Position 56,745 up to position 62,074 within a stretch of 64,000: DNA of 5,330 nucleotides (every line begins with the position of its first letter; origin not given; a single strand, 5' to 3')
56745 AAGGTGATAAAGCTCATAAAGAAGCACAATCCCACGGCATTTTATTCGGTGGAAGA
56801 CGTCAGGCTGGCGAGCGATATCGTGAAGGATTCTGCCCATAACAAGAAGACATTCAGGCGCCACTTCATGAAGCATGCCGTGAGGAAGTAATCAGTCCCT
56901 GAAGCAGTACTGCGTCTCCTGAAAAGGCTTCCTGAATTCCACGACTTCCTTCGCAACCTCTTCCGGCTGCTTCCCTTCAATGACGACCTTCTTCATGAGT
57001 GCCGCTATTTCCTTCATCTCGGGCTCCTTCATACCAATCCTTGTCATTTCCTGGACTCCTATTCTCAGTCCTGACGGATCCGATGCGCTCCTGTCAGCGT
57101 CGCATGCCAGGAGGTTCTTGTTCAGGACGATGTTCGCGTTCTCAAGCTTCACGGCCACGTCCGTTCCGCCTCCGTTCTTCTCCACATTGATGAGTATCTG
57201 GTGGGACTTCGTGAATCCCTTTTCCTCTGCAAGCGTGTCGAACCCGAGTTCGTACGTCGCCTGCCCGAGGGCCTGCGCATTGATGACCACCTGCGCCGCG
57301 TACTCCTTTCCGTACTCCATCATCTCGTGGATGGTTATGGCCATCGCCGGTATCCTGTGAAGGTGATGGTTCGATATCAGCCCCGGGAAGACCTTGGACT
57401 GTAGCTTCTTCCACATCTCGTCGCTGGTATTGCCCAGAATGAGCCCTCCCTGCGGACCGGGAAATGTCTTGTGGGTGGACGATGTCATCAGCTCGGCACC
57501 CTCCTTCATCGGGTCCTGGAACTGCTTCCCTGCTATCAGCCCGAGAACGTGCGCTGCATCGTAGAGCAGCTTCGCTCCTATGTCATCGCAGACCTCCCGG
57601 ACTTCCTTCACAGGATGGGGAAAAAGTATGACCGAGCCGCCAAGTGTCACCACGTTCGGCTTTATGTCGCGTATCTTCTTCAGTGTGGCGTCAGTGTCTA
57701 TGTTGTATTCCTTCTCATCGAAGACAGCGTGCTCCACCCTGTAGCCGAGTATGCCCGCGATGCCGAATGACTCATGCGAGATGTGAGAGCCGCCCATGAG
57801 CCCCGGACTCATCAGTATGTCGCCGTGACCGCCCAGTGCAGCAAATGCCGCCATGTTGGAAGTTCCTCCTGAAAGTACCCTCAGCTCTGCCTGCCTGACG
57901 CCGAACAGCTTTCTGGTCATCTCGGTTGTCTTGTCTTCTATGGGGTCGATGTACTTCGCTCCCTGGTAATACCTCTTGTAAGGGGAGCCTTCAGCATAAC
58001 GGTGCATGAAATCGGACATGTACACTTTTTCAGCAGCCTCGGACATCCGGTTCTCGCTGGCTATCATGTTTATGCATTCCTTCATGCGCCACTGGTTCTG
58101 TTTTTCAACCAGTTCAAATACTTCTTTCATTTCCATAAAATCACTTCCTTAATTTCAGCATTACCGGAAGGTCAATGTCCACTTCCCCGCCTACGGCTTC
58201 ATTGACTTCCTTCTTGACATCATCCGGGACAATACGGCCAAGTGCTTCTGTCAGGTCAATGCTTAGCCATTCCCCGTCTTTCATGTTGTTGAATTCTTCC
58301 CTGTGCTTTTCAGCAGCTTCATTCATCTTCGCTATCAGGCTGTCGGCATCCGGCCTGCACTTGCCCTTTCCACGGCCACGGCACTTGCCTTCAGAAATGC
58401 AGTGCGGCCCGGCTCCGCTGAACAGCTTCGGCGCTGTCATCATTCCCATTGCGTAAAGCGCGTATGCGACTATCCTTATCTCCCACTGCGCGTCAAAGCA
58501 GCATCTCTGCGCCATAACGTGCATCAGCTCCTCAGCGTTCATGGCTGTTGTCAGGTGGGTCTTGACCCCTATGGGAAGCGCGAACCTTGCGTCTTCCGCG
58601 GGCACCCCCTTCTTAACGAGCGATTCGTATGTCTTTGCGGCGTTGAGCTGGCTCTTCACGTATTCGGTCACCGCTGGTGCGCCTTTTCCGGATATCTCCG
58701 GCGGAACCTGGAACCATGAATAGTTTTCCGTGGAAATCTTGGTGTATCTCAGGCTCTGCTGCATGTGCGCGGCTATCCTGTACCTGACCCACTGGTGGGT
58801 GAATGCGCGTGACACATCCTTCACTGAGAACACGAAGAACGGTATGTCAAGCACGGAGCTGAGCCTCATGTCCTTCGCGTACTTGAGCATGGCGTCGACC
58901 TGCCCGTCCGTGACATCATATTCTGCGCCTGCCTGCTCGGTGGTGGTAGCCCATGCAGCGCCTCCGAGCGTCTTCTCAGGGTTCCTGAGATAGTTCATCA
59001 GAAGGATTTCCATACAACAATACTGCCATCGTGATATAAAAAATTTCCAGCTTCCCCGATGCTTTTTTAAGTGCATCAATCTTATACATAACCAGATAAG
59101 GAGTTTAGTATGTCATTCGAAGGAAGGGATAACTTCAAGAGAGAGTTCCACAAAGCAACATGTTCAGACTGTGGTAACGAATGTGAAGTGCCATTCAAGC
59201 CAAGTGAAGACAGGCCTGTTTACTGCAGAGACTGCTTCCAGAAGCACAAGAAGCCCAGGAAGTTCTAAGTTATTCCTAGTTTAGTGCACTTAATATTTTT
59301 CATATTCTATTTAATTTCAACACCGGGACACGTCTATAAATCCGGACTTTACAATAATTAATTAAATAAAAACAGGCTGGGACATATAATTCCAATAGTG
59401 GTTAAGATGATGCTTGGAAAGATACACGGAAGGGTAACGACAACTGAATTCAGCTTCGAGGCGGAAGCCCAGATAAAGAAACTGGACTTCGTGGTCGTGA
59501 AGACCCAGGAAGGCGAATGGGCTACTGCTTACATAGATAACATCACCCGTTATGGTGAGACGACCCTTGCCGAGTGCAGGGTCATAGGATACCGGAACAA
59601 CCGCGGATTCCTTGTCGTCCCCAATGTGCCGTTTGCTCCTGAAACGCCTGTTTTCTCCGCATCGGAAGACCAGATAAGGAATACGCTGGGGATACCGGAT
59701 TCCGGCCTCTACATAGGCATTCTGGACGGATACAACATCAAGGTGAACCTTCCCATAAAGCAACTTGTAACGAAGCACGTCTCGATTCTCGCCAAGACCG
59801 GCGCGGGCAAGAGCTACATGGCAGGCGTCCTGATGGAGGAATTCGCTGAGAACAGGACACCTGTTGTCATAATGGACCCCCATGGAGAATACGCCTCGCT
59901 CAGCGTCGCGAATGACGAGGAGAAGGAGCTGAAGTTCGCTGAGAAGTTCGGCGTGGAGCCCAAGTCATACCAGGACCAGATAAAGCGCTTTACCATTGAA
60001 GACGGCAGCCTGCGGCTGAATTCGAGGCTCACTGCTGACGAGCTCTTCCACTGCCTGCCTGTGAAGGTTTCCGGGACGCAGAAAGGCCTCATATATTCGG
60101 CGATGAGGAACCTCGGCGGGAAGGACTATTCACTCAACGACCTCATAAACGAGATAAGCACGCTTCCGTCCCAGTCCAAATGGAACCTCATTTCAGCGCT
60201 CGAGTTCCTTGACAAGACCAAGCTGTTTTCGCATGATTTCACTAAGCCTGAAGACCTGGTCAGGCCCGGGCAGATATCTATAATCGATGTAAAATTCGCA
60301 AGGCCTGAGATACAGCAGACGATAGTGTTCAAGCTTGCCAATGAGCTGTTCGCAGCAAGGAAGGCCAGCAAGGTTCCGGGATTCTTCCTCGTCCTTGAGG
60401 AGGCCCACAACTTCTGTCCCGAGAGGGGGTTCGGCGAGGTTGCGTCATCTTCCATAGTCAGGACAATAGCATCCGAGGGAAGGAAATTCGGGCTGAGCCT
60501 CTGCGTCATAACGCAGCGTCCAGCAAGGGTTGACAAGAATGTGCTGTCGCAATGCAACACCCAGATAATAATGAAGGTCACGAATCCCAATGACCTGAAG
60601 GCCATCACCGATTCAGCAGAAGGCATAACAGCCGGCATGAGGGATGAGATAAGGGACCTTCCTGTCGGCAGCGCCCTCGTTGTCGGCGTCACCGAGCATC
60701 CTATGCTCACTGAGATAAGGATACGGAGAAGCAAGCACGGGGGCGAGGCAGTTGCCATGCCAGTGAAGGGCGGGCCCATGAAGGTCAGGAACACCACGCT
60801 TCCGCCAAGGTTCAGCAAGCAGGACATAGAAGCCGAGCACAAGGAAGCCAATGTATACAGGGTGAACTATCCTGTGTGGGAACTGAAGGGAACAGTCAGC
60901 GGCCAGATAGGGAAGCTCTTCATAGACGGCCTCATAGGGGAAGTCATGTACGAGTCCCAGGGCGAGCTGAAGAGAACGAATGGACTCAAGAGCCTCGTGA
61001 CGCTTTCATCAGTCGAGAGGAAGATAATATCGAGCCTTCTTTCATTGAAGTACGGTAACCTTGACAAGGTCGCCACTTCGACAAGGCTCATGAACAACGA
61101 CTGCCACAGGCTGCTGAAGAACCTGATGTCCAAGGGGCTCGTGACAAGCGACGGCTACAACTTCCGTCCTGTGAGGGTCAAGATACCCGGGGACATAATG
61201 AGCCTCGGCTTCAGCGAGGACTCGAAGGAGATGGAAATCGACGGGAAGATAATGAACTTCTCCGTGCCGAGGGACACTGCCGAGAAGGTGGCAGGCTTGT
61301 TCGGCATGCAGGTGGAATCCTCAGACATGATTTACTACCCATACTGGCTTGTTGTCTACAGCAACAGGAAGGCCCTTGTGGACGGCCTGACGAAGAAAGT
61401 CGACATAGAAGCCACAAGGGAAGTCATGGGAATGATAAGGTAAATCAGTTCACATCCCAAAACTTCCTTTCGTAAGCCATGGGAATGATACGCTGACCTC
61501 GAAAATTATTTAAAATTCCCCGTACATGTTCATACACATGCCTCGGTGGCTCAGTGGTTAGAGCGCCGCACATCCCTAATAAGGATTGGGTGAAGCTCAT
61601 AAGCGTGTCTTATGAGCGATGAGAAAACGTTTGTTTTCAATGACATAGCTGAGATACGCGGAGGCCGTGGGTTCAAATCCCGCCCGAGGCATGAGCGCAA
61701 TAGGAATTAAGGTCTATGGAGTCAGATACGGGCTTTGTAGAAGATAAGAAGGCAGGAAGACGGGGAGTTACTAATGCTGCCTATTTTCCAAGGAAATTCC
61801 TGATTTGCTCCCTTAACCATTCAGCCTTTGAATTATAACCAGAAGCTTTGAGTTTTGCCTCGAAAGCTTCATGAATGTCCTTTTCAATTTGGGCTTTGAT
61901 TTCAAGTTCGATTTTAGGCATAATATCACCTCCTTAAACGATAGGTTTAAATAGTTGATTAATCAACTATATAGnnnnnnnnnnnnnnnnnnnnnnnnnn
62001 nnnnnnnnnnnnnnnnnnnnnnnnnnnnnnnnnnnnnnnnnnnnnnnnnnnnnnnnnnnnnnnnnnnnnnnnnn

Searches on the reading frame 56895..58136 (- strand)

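Call 57: search_protein_families(library=pfam, proteins=[L020:10539-11420:+, L020:11435-11662:+, L020:11662-11985:+, L020:9199-9336:-, L022:13946-14659:+, L022:14778-17531:+], max_evalue=0.01)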
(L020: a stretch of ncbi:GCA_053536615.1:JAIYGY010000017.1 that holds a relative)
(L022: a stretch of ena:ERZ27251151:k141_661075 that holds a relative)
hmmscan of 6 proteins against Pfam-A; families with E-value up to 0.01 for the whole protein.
L020:10539-11420:+ (294 aa): 2 families
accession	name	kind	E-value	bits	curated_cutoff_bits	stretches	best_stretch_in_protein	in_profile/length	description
PF18899.5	DUF5655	-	4.1e-16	59.4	24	1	183-292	3-108/109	Domain of unknown function (DUF5655)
PF01939.22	NucS_C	-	0.00032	21.1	24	1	22-92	2-73/124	Endonuclease NucS C-terminal domain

L020:11435-11662:+ (76 aa): 1 family
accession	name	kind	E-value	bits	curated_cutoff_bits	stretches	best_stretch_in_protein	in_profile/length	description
PF06295.17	ZapG-like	-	0.0011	19.4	33.5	1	16-66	3-53/123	Z-ring associated protein G-like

L020:11662-11985:+ (108 aa): 0 families

L020:9199-9336:- (46 aa): 0 families

L022:13946-14659:+ (238 aa): 0 families

L022:14778-17531:+ (918 aa): 1 family
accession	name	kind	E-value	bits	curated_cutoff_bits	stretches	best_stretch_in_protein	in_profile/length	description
PF07282.18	Cas12f1-like_TNB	-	0.00056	20.5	26.3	1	838-872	18-49/60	Cas12f1-like, TNB domain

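Call 58: search_protein_families(library=padloc, proteins=[L020:10539-11420:+, L020:11435-11662:+, L020:11662-11985:+, L022:13946-14659:+, L022:14778-17531:+], max_evalue=0.01)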
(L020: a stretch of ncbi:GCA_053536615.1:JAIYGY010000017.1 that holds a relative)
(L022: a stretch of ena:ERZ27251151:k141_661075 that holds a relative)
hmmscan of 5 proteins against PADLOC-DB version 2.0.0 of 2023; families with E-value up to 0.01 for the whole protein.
L020:10539-11420:+ (294 aa): 5 families
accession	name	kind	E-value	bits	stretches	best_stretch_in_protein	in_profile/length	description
PDLC04946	PDC-S18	-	8.3e-104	345.5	1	2-292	22-322/365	-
PDLC04945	PDC-S18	-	5.6e-79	263.6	1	1-290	1-301/302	-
PDLC04916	PDC-S11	-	6.2e-07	26.8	1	3-91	7-96/358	-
PDLC04915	PDC-S11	-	5.4e-05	20.6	1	2-77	2-85/379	-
PDLC04909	PDC-S11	-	0.00017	19.3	1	1-75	1-83/347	-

L020:11435-11662:+ (76 aa): 0 families

L020:11662-11985:+ (108 aa): 0 families

L022:13946-14659:+ (238 aa): 2 families
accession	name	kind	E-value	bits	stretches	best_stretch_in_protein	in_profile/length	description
PDLC01232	Cas12a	-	2.2e-40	136.8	1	1-229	1-226/950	Cas12a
PDLC01230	Cas12a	-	5e-40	135.5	1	1-232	1-224/934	CAS-V-A; effector__SPE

L022:14778-17531:+ (918 aa): 3 families
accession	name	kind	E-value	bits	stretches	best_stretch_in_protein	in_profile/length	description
PDLC01230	Cas12a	-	1.8e-193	643.3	1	11-897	250-933/934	CAS-V-A; effector__SPE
PDLC01232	Cas12a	-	2.2e-193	643.1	1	14-897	255-949/950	Cas12a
PDLC01235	Cas12a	-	3.7e-41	139.6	1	48-857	349-1058/1159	Cas12a_M26_V-A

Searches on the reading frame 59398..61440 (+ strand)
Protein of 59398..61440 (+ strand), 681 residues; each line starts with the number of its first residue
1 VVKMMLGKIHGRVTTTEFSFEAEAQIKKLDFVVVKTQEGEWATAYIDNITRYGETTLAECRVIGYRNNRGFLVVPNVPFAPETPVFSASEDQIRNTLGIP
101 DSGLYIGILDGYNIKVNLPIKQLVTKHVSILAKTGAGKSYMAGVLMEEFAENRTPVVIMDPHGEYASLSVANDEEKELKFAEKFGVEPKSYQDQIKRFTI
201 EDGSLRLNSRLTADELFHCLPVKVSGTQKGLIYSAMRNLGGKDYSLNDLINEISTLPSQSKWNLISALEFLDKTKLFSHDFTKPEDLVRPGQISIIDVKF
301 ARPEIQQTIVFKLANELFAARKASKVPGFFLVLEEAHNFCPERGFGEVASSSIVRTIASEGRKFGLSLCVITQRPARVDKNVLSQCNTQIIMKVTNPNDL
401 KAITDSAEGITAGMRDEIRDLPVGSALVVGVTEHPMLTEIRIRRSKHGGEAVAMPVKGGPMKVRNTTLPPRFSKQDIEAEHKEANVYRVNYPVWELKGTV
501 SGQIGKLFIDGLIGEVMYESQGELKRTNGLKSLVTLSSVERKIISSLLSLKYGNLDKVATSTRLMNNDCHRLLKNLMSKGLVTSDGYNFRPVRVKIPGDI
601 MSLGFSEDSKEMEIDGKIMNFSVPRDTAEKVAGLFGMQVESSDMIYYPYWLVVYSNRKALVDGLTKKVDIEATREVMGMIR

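Call 26: search_protein_families(library=ncbifam, proteins=[window:59398-61440:+], max_evalue=0.00001)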
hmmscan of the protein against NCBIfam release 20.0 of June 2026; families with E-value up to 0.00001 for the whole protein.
window:59398-61440:+ (681 aa): 6 families
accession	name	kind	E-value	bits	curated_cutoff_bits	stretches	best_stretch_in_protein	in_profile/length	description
NF040819.1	helicase_HerA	equivalog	4.2e-41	141.1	970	2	329-441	404-515/561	DNA double-strand break repair helicase HerA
NF040937.1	HerA_Thermprot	equivalog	6.3e-37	127.1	800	2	288-440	304-461/487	DNA double-strand break repair helicase HerA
NF042943.1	HerA_antiphage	equivalog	3.3e-29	101.9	800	1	313-445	420-552/566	anti-phage-associated helicase HerA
NF053655.1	CedD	equivalog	7.5e-25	87.6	600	1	112-430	209-514/527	DNA-translocating ATPase CedD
NF042944.1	HerA_antiphage_2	equivalog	4.9e-23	81.7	850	1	324-431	425-532/576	anti-phage-associated helicase HerA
NF033849.1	ser_rich_anae_1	subfamily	2.9e-09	34.9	650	1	321-403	1011-1099/1163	serine-rich protein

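Call 27: search_protein_families(library=padloc, proteins=[window:59398-61440:+], max_evalue=0.01)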
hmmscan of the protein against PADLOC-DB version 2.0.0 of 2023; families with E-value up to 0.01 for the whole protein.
window:59398-61440:+ (681 aa): 15 families
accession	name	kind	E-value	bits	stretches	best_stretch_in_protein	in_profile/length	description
PDLC04105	HerA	-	4.1e-42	142.5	2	291-443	379-536/576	-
PDLC04102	HerA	-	1.4e-31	107.6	2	284-444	458-621/654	-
PDLC02185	HerA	-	7.7e-31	105.4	2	313-444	432-563/585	-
PDLC04100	HerA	-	5.2e-29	99.4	2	313-443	426-556/580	-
PDLC04098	HerA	-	1e-26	91.7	2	289-441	482-647/686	-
PDLC04140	mad8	-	2.5e-26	91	1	126-450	28-309/314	mads_8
PDLC04106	HerA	-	2.7e-26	90.3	2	309-448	494-634/667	-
PDLC04103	HerA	-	2e-25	87.2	2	321-444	432-558/579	-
PDLC02188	HerA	-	7.4e-22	75.9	1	326-431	427-532/578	-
PDLC01055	HerA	-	3e-21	73.8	2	286-430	377-513/532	Type III coevolved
PDLC04097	HerA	-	7.1e-20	69.2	2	292-440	433-592/618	-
PDLC04104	HerA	-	3.8e-19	66.7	1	324-443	217-337/379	-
PDLC04101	HerA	-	4.8e-10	36.7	1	122-181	165-223/400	-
PDLC04107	HerA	-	7.4e-10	36.3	1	122-172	166-217/306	-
PDLC04099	HerA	-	3.5e-06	24.5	1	122-168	166-213/214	-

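Call 57: search_protein_families(library=pfam, proteins=[L020:10539-11420:+, L020:11435-11662:+, L020:11662-11985:+, L020:9199-9336:-, L022:13946-14659:+, L022:14778-17531:+], max_evalue=0.01)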
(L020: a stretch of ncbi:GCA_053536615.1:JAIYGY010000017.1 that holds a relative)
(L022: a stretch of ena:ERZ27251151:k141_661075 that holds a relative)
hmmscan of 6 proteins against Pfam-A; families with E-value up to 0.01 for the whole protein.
L020:10539-11420:+ (294 aa): 2 families
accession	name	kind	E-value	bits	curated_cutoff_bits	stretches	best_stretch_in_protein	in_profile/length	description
PF18899.5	DUF5655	-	4.1e-16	59.4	24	1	183-292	3-108/109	Domain of unknown function (DUF5655)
PF01939.22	NucS_C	-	0.00032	21.1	24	1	22-92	2-73/124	Endonuclease NucS C-terminal domain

L020:11435-11662:+ (76 aa): 1 family
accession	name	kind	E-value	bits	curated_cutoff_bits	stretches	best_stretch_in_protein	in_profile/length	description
PF06295.17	ZapG-like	-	0.0011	19.4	33.5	1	16-66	3-53/123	Z-ring associated protein G-like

L020:11662-11985:+ (108 aa): 0 families

L020:9199-9336:- (46 aa): 0 families

L022:13946-14659:+ (238 aa): 0 families

L022:14778-17531:+ (918 aa): 1 family
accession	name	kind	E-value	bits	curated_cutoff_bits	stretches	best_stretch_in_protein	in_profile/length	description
PF07282.18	Cas12f1-like_TNB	-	0.00056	20.5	26.3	1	838-872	18-49/60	Cas12f1-like, TNB domain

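Call 58: search_protein_families(library=padloc, proteins=[L020:10539-11420:+, L020:11435-11662:+, L020:11662-11985:+, L022:13946-14659:+, L022:14778-17531:+], max_evalue=0.01)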
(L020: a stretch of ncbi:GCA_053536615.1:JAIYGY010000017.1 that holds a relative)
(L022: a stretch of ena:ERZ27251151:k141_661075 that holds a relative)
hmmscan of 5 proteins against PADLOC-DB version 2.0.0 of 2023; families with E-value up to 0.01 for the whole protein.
L020:10539-11420:+ (294 aa): 5 families
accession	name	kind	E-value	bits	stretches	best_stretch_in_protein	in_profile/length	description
PDLC04946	PDC-S18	-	8.3e-104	345.5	1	2-292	22-322/365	-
PDLC04945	PDC-S18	-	5.6e-79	263.6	1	1-290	1-301/302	-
PDLC04916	PDC-S11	-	6.2e-07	26.8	1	3-91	7-96/358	-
PDLC04915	PDC-S11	-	5.4e-05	20.6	1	2-77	2-85/379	-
PDLC04909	PDC-S11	-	0.00017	19.3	1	1-75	1-83/347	-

L020:11435-11662:+ (76 aa): 0 families

L020:11662-11985:+ (108 aa): 0 families

L022:13946-14659:+ (238 aa): 2 families
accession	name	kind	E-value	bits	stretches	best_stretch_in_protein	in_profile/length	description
PDLC01232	Cas12a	-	2.2e-40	136.8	1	1-229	1-226/950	Cas12a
PDLC01230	Cas12a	-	5e-40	135.5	1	1-232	1-224/934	CAS-V-A; effector__SPE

L022:14778-17531:+ (918 aa): 3 families
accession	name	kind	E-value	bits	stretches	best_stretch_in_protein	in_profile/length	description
PDLC01230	Cas12a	-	1.8e-193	643.3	1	11-897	250-933/934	CAS-V-A; effector__SPE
PDLC01232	Cas12a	-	2.2e-193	643.1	1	14-897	255-949/950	Cas12a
PDLC01235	Cas12a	-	3.7e-41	139.6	1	48-857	349-1058/1159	Cas12a_M26_V-A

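Call 72: find_related_loci(query=window:59398-61440:+, collection=metagenome_contigs, flank=10000)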
Query window:59398-61440:+ (681 aa) in metagenome_contigs; peptide patterns used: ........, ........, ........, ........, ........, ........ (x = any residue, [..] = any of these).
345 stretches matched a pattern; 250 encode a relative of the query (tblastn E <= 1e-3); the best 80 are kept; 80 distinct loci.
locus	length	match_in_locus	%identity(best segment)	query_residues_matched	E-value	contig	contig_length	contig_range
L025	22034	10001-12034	66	4-680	0e+0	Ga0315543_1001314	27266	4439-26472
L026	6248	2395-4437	65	4-681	0e+0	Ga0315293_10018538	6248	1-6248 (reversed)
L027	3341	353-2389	65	4-681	0e+0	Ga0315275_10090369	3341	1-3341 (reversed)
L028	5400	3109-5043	37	4-665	6e-136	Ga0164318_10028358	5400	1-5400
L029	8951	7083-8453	47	3-454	3e-135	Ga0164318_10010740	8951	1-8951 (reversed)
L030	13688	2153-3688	44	1-483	1e-121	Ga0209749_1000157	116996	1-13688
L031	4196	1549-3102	43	1-479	8e-123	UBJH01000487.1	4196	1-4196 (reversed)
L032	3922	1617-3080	44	1-454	2e-123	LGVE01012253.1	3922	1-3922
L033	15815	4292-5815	43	1-475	2e-120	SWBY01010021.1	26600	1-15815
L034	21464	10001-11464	44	1-454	3e-120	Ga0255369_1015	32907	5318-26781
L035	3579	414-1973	44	1-486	6e-123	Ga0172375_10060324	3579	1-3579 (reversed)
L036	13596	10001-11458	45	1-452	2e-119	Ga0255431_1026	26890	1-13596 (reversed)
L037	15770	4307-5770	44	1-454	1e-119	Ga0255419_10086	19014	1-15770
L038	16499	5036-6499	44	1-454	2e-119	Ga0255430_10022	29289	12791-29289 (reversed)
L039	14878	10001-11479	45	1-461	2e-119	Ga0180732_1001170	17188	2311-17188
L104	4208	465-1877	42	2-449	3e-107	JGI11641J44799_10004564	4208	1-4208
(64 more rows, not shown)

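Call 77: search_protein_families(library=pfam, proteins=[L025:12552-13172:+, L025:13291-14313:+, L025:14337-14615:+, L025:14615-15118:+, L025:15636-16352:-, L025:16930-17697:+, L025:17722-18306:+], max_evalue=0.001)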
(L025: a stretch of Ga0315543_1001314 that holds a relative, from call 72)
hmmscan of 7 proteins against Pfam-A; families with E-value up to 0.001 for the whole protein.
L025:12552-13172:+ (207 aa): 1 family
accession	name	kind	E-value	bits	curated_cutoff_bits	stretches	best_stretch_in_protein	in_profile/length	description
PF00300.27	His_Phos_1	-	2.8e-05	24.3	21.7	1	5-62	2-64/194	Histidine phosphatase superfamily (branch 1)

L025:13291-14313:+ (341 aa): 1 family
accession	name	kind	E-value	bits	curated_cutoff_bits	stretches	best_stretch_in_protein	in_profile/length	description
PF00526.23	Dicty_CTDC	-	9.5e-07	29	27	1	55-79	1-23/24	Dictyostelium (slime mold) repeat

L025:14337-14615:+ (93 aa): 0 families

L025:14615-15118:+ (168 aa): 0 families

L025:15636-16352:- (239 aa): 2 families
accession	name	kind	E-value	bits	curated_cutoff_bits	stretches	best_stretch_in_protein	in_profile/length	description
PF01411.24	tRNA-synt_2c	-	1.3e-13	50.8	30.3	1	20-95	480-552/552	tRNA synthetases class II (A)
PF07973.19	tRNA_SAD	-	2.2e-12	47.2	24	1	192-235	1-44/44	Threonyl and Alanyl tRNA synthetase second additional domain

L025:16930-17697:+ (256 aa): 0 families

L025:17722-18306:+ (195 aa): 13 families
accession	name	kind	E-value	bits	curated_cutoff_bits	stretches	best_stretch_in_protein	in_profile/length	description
PF13649.12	Methyltransf_25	-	3.6e-15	56.9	27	1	54-149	1-97/97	Methyltransferase domain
PF08241.18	Methyltransf_11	-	4e-14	53.5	21.2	1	55-151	1-93/95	Methyltransferase domain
PF13847.12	Methyltransf_31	-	4.5e-13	49.5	27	1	49-154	2-110/145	Methyltransferase domain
PF01209.24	Ubie_methyltran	-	4e-11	43.2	20.1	1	46-153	43-151/233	ubiE/COQ5 methyltransferase family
PF08242.18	Methyltransf_12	-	9e-09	36.4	30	1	55-150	1-97/98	Methyltransferase domain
PF05175.20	MTS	-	1.3e-07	31.8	23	1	52-124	33-104/170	Methyltransferase small domain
PF06325.19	PrmA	-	5.9e-07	29.7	22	1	44-153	155-258/296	Ribosomal protein L11 methyltransferase (PrmA)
PF02475.24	TRM5-TYW2_MTfase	-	1e-05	26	28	1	29-152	19-134/164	TRM5/TYW2 methyltransferase domain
PF01728.25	FtsJ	-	1.2e-05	25.8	24.1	1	47-123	17-96/181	FtsJ-like methyltransferase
PF13489.12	Methyltransf_23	-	1.5e-05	25.2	27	1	21-151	8-114/164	Methyltransferase domain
PF02353.26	CMAS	-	7.6e-05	22.6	27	1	42-155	54-166/273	Mycolic acid cyclopropane synthetase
PF01135.25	PCMT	-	0.00013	22.2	20.3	1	41-118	66-141/210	Protein-L-isoaspartate(D-aspartate) O-methyltransferase (PCMT)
PF01189.24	Methyltr_RsmB-F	-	0.00034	20.8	27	1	51-124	9-85/199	16S rRNA methyltransferase RsmB/F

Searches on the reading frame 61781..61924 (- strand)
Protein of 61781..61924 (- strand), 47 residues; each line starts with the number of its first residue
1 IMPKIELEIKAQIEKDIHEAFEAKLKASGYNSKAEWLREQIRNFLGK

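Call 7: search_protein_families(library=pfam, proteins=[window:61781-61924:-], max_evalue=0.01)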
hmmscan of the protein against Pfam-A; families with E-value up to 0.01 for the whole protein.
window:61781-61924:- (47 aa): 0 families

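Call 27: search_protein_families(library=padloc, proteins=[window:61781-61924:-], max_evalue=0.01)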
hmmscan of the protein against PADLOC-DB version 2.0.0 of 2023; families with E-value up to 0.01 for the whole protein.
window:61781-61924:- (47 aa): 0 families

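Call 86: search_protein_families(library=pfam, proteins=[window:61784-61921:-], max_evalue=10)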
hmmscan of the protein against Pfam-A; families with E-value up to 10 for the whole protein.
seq(46 aa): 2 families
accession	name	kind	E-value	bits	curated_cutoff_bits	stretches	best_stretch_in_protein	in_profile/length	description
PF01402.27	RHH_1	-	0.02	15.3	20.5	1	8-45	2-38/39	Ribbon-helix-helix protein, copG family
PF10073.14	GapR_DNA-bd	-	0.061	13.4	22.6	1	5-33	16-42/72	GapR-like, DNA-binding domain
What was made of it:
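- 61781..61924 (-): 47-aa divergent small ORF, tentatively ribbon-helix-helix. The Pfam RHH_1 match is sub-threshold only (E=0.02, 15.3 bits against a 20.5-bit cut-off) (call 86).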
